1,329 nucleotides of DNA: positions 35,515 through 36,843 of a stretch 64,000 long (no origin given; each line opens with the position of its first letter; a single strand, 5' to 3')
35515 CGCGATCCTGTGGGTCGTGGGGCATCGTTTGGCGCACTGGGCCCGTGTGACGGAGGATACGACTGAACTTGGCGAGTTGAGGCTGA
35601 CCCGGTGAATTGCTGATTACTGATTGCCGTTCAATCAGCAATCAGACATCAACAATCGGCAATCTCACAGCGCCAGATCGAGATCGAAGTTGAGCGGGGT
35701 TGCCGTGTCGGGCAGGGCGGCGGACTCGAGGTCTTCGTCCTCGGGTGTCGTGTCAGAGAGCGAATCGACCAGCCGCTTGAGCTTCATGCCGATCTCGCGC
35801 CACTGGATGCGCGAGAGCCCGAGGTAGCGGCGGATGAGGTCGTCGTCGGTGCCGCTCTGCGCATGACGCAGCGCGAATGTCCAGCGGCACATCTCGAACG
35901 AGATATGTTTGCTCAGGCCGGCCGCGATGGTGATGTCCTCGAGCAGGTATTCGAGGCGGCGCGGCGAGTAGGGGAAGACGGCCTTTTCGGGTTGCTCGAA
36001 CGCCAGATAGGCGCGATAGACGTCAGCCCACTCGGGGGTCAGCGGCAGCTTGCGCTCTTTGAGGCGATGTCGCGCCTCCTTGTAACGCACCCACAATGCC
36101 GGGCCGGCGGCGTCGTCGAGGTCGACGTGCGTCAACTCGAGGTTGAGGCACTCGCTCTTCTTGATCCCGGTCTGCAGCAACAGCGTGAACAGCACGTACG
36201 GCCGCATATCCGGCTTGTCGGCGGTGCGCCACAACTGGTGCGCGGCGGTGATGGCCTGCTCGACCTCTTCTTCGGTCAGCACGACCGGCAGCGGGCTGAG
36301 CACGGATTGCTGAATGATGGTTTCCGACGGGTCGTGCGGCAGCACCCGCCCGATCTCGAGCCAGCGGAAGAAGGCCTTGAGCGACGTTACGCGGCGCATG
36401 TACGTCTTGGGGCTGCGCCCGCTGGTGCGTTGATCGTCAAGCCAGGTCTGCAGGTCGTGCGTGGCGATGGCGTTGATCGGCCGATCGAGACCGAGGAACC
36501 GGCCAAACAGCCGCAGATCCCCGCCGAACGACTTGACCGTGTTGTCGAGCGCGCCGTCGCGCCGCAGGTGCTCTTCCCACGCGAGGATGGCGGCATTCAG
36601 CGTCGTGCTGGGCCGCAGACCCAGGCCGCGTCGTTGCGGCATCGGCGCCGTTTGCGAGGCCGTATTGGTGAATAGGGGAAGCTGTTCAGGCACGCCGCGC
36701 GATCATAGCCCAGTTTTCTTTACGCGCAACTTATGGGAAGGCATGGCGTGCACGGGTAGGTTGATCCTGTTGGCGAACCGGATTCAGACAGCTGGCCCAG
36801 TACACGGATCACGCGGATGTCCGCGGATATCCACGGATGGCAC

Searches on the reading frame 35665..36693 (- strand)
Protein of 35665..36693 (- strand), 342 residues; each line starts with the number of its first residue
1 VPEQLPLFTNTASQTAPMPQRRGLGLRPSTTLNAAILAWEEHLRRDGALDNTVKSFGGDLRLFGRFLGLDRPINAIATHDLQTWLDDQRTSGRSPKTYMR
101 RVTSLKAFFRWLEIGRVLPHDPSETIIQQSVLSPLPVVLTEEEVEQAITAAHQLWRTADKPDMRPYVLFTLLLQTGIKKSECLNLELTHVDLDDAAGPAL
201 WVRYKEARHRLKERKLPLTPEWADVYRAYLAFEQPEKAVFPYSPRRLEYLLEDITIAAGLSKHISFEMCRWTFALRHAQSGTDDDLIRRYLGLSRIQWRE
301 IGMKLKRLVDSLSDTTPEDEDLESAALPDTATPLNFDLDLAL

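Call 37: search_protein_families(library=pfam, proteins=[window:35665-36693:-], max_evalue=0.00001)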
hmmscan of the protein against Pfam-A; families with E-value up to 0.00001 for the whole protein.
window:35665-36693:- (342 aa): 2 families
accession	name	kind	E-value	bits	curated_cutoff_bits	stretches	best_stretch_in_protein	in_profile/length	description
PF00589.27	Phage_integrase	-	1.3e-14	54.8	27.1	1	138-297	2-160/172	Phage integrase family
PF02899.23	Phage_int_SAM_1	-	1.2e-09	38.8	22.3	1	38-112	3-79/83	Phage integrase, N-terminal SAM-like domain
